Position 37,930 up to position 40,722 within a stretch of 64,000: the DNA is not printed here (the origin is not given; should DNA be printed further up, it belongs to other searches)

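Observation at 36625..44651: Gap-free five-gene same-strand array: AbiEi-AbiEii, type IIG-like RM, OLD nuclease, UvrD helicase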

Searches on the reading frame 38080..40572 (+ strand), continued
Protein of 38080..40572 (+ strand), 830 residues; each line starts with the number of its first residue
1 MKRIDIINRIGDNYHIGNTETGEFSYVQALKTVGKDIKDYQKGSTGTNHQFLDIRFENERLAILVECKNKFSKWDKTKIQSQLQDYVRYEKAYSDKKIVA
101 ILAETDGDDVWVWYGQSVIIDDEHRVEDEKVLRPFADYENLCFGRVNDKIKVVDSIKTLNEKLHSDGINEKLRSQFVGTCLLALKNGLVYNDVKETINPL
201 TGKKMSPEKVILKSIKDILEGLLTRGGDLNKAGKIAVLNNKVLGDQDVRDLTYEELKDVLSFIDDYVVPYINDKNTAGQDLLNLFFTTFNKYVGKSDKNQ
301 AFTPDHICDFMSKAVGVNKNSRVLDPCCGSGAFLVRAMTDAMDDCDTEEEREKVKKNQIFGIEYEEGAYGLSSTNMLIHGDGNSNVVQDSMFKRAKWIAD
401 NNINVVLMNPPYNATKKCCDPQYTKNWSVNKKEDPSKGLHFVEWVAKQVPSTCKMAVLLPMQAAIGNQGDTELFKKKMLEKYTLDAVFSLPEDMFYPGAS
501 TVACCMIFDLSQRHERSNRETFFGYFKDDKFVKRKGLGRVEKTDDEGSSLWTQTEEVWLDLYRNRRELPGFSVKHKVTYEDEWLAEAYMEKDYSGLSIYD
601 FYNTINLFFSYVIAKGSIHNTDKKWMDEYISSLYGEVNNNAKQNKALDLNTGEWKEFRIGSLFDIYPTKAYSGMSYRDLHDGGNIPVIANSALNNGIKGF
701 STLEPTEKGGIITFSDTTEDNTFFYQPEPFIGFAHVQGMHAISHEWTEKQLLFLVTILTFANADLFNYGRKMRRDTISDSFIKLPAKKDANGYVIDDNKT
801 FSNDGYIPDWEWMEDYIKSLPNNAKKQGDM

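Call 55: search_protein_families(library=padloc, proteins=[L033:13059-15881:+, L038:13010-13885:+, L058:7017-8525:+, L064:3978-4679:+, L003:7748-8098:+, L003:8281-8940:+, L003:8987-11476:+, L048:3640-4788:+, L025:13038-14792:+, L018:13063-14685:+], max_evalue=0.000001)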
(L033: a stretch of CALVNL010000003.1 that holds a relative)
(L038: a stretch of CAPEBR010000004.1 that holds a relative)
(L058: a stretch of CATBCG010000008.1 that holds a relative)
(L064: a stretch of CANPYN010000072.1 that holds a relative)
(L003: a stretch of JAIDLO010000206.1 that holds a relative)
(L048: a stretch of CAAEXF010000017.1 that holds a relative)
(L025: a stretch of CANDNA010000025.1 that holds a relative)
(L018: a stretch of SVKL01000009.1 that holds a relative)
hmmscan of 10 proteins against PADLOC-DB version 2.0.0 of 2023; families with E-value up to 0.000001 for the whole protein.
L033:13059-15881:+ (940 aa): 2 families
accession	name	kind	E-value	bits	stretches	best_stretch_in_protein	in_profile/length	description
PDLC02208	Ppl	-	3.9e-19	66.3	1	794-934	772-889/894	-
PDLC04678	PDC-M49A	-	5e-07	26.4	1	799-881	549-631/681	-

L038:13010-13885:+ (291 aa): 0 families

L058:7017-8525:+ (502 aa): 1 family
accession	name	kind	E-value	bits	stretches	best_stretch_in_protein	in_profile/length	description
PDLC05050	PDC-S60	-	7.8e-24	82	1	8-172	5-174/906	-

L064:3978-4679:+ (234 aa): 31 families (the best 25 are shown)
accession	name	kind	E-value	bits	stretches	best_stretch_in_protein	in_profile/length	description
PDLC04157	HEC-06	-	9e-35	118.3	1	1-234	1-230/558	-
PDLC04154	HEC-06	-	8.2e-34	115.2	1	3-234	6-237/569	-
PDLC02693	Orf5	-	9e-34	115.4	1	19-232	6-206/543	Orf5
PDLC04155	HEC-06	-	1.1e-33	114.5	1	3-234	4-234/562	-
PDLC02686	Orf5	-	1.2e-29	101.2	1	18-234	17-234/566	Orf5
PDLC02687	Orf5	-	3.1e-29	100.1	1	7-234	4-231/543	Orf5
PDLC02695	Orf5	-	8.2e-29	98.4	1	6-233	5-249/601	Orf5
PDLC02700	Orf5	-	3.6e-26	90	1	20-234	10-220/555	Orf5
PDLC02692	Orf5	-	1.5e-23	81.4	1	18-234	4-210/558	Orf5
PDLC02691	Orf5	-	1.8e-22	77.6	1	4-234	3-246/579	Orf5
PDLC02701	Orf5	-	9.8e-21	71.8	1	22-234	20-246/596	Orf5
PDLC02694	Orf5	-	9.5e-20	68.8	1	13-234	10-240/574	Orf5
PDLC02786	SspE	-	3.9e-18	63.2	1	7-185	9-188/766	SspE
PDLC02690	Orf5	-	5.7e-16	56.5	1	22-234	10-208/531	Orf5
PDLC02783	SspE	-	7.6e-16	55.5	1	5-152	8-162/793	SspE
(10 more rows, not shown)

L003:7748-8098:+ (116 aa): 0 families

L003:8281-8940:+ (219 aa): 0 families

L003:8987-11476:+ (829 aa): 0 families

L048:3640-4788:+ (382 aa): 2 families
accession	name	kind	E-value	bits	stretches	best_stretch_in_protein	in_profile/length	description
PDLC03877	NsnA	-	9.4e-50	168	1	25-310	36-277/385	-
PDLC04027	PD-T4-2_A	-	6.5e-22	76.1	1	46-260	39-244/363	-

L025:13038-14792:+ (584 aa): 0 families

L018:13063-14685:+ (540 aa): 0 families

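Call 56: search_protein_families(library=pfam, proteins=[L033:13059-15881:+, L038:13010-13885:+, L058:7017-8525:+, L064:3978-4679:+, L003:7748-8098:+, L003:8281-8940:+, L003:8987-11476:+, L048:3640-4788:+, L025:13038-14792:+, L018:13063-14685:+], max_evalue=0.0001)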
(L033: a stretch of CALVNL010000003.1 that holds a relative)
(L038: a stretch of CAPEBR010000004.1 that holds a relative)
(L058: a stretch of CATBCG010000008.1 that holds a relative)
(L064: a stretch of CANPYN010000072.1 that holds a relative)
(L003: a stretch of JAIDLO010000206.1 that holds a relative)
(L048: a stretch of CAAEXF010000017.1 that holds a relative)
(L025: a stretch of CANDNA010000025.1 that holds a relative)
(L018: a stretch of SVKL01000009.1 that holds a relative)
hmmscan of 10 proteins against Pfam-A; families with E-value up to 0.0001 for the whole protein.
L033:13059-15881:+ (940 aa): 1 family
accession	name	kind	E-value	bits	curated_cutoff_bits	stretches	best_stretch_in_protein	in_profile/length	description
PF02463.25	SMC_N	-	6.5e-06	26.2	40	1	579-869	135-208/220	RecF/RecN/SMC N terminal domain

L038:13010-13885:+ (291 aa): 2 families
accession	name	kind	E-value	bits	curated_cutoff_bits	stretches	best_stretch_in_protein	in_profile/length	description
PF08543.17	Phos_pyr_kin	-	1.6e-22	80.6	27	1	20-265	9-239/246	Phosphomethylpyrimidine kinase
PF00294.29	PfkB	-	6.9e-05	22.8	25.8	0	120-249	169-281/302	pfkB family carbohydrate kinase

L058:7017-8525:+ (502 aa): 0 families

L064:3978-4679:+ (234 aa): 1 family
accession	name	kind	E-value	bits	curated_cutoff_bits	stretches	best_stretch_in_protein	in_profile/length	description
PF03235.19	GmrSD_N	-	6e-41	141.2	33.2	1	13-234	3-195/199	GmrSD restriction endonuclease, N-terminal domain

L003:7748-8098:+ (116 aa): 0 families

L003:8281-8940:+ (219 aa): 2 families
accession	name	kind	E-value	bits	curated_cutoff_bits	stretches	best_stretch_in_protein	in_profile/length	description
PF13263.12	PHP_C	-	2.1e-08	34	21.3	1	160-211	3-54/56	PHP-associated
PF02811.25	PHP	-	2.2e-07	31.8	26.4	1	7-87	2-66/164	PHP domain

L003:8987-11476:+ (829 aa): 6 families
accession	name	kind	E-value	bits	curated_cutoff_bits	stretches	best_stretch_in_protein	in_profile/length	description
PF01183.26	Glyco_hydro_25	-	8.2e-26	91.9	27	1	38-229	1-177/180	Glycosyl hydrolases family 25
PF00041.27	fn3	-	1.8e-18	66.9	25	3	394-467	3-69/84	Fibronectin type III domain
PF21605.3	CRLF2-like_D2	-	2e-10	41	27.3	0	402-483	9-89/94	Cytokine receptor-like factor 2-like, D2 domain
PF18887.5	MBG_3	-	6.6e-09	36.2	25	0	662-731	2-70/72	MBG domain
PF25788.1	Ig_Rha78A_N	-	2.8e-06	28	27.4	0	582-653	29-98/105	Rha78A-like, N-terminal immunoglobulin domain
PF16656.11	Pur_ac_phosph_N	-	2.5e-05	25.2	30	0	400-485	6-91/93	Purple acid Phosphatase, N-terminal domain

L048:3640-4788:+ (382 aa): 1 family
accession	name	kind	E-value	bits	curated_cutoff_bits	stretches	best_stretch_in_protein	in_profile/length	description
PF03235.19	GmrSD_N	-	6.3e-25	88.9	33.2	1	47-204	1-198/199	GmrSD restriction endonuclease, N-terminal domain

L025:13038-14792:+ (584 aa): 0 families

L018:13063-14685:+ (540 aa): 2 families
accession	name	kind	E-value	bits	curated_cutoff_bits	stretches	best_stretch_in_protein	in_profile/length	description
PF02782.22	FGGY_C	-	4.1e-42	144.7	27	1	289-484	2-198/198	FGGY family of carbohydrate kinases, C-terminal domain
PF00370.27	FGGY_N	-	1.1e-10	42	28.8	1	6-198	1-169/245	FGGY family of carbohydrate kinases, N-terminal domain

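Call 57: predict_structure(alignment_id=A1)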
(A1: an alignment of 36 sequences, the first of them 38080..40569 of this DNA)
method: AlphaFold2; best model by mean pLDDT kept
length: 830 residues; sequences in the alignment: 36
mean_pLDDT: 53.1   pTM: 0.39
mean pLDDT of the five models: 53.1, 53.1, 52.4, 49.9, 47.0
residues with pLDDT >= 90: 41; 70-90: 173; 50-70: 142; < 50: 474
segments of 3 or more residues with pLDDT < 50: 18-25, 27-30, 32-35, 40-48, 144-175, 177-194, 214-399, 401-403, 411-417, 430-435, 460-468, 485-504, 512-590, 637-643, 669-684, 689-735, 765-772, 826-830
pLDDT, mean of each block of 10 residues (from residue 1): 83 66 44 49 44 75 86 82 76 76 85 78 82 85 49 45 46 46 41 50 58 48 40 38 31 42 45 42 41 32 30 28 31 37 39 40 27 34 35 45 50 47 56 51 67 58 46 60 49 32 49 38 26 27 41 41 36 29 31 80 76 65 76 57 64 89 69 42 47 31 28 27 34 55 81 79 47 63 91 92 93 89 49
secondary structure, 60 per line:
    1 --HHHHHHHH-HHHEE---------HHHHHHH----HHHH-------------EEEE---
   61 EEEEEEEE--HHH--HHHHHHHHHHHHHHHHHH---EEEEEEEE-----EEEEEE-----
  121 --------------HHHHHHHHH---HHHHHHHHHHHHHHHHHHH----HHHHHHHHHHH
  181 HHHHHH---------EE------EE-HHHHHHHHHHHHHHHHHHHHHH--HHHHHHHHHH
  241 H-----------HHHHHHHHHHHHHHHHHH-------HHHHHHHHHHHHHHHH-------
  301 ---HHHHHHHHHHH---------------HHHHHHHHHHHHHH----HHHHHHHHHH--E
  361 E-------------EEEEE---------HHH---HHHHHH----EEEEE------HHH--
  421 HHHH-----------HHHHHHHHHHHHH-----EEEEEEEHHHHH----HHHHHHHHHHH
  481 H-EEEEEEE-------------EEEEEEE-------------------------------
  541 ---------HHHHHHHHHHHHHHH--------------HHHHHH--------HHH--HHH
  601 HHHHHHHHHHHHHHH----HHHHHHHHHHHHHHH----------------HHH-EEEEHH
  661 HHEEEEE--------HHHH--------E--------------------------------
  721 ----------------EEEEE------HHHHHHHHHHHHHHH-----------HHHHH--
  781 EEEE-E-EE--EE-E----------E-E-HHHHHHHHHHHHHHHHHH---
elements in order (helices of 4 or more, strands of 3 or more residues): H3-10 H26-32 H37-40 E54-57 E61-68 H76-93 E97-104 E110-115 H135-143 H147-165 H170-186 H207-228 H231-241 H253-270 H278-293 H304-314 H330-343 H348-357 E375-379 H395-400 E405-409 H421-424 H436-448 E454-460 H461-465 H470-481 E483-489 E503-509 H550-564 H579-584 H598-615 H620-634 E655-658 H659-662 E663-667 H676-679 E737-741 H748-762 H774-778 E781-784 H810-827

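Call 63: find_encoding_contigs(protein=P0121, flank=6000, max_places=3)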
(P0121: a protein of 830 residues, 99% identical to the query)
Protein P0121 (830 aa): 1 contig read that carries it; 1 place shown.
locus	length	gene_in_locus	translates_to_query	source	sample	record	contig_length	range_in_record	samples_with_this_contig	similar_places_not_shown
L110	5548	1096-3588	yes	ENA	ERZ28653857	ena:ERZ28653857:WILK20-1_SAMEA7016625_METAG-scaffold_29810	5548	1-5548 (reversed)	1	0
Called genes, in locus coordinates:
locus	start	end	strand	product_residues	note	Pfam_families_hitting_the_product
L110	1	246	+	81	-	?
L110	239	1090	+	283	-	PF08843:AbiEii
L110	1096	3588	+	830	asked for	PF02384:N6_Mtase, PF01420:Methylase_S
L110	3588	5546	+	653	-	?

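Call 65: search_protein_families(library=padloc, proteins=[L024:11850-12932:+, L001:13130-14062:+, L024:8956-9951:+], max_evalue=0.001)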
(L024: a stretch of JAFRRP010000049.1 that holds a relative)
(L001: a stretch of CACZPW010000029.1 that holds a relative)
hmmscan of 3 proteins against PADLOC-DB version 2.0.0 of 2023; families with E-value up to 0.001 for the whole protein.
L024:11850-12932:+ (361 aa): 6 families
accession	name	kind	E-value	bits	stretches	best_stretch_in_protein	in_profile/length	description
PDLC03594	Specificity_II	-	6.3e-26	89.2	1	198-316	10-126/322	Type II specificity subunit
PDLC03591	Specificity_II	-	2.9e-25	87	2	5-170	176-332/341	Type II specificity subunit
PDLC03593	Specificity_II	-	3.6e-13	47.2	1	4-171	7-170/405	Type II specificity subunit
PDLC04137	mad5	-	1.5e-10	38.8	1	8-127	211-330/392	mads_5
PDLC03131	Specificity_I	-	1.1e-07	29.5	1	10-112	250-344/439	Type I specificity subunit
PDLC03068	Specificity_I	-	6.5e-07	26.8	1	10-146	225-350/403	Type I specificity subunit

L001:13130-14062:+ (310 aa): 2 families
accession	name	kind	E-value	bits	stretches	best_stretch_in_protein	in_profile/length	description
PDLC00235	KwaB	-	3.3e-05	21.5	1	126-230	125-231/312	DUF4868 domain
PDLC00226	KwaB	-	0.00017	19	1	119-212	155-248/380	DUF4868 domain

L024:8956-9951:+ (331 aa): 22 families
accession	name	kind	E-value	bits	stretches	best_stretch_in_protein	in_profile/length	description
PDLC02289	AbiEii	-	3.3e-106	353.2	1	1-330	3-301/309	AbiEii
PDLC02292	AbiEii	-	9.7e-43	145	1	13-327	11-282/283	AbiEii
PDLC02315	AbiEii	-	1.4e-40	137.6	1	21-330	27-344/352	AbiEii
PDLC02302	AbiEii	-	2.6e-25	87.4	1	12-327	10-307/313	AbiEii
PDLC02297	AbiEii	-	4.1e-25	86.8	1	12-270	4-243/307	AbiEii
PDLC02322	AbiEii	-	1.5e-22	78.5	2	20-79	20-76/324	AbiEii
PDLC02316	AbiEii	-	4.9e-16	57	1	14-81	12-78/314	AbiEii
PDLC02304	AbiEii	-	3.1e-14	51.5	1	17-77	8-67/260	AbiEii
PDLC02303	AbiEii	-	1.2e-10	39.2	1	18-78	8-66/249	AbiEii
PDLC02294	AbiEii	-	3.9e-09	34.7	1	27-78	19-71/260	AbiEii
PDLC02317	AbiEii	-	5e-09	33.6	1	18-79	9-70/396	AbiEii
PDLC02323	AbiEii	-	1.3e-08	32.8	1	22-82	11-68/248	AbiEii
PDLC02296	AbiEii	-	2.7e-06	24.7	1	22-77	16-69/282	AbiEii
PDLC02307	AbiEii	-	1.1e-05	23.3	1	51-77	21-46/219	AbiEii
PDLC02299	AbiEii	-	1.7e-05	22.3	1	19-80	15-73/344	AbiEii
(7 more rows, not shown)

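Call 72: search_solved_structures(query=A1, max_evalue=0.01)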
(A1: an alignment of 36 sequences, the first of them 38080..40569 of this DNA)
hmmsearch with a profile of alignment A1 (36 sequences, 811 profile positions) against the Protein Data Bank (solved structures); distinct sequences matched with E-value up to 0.01: 8.
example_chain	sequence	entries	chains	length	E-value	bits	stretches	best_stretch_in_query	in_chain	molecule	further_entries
3ufb_A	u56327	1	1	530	6.8e-13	50.9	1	296-511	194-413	Type I restriction-modification system methyltransferase subunit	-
2okc_A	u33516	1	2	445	8.1e-13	50.7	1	295-498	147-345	Type I restriction enzyme StySJI M protein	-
3khk_A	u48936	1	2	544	6.3e-09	37.8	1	299-517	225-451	Type I restriction-modification system methylation subunit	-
7vru_B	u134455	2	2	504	4.4e-08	35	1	274-517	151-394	Site-specific DNA-methyltransferase (adenine-specific)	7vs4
5ybb_A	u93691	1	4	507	9.2e-07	30.7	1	301-507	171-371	Type I restriction-modification system methyltransferase subunit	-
7vru_A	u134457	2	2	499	1.5e-05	26.6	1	294-548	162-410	Site-specific DNA-methyltransferase (adenine-specific)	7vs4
3lkd_A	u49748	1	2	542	1.9e-05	26.3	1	359-523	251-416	Type I restriction-modification system methyltransferase subunit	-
7eew_A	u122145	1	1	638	0.00012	23.6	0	441-510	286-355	Type I restriction-modification system methyltransferase subunit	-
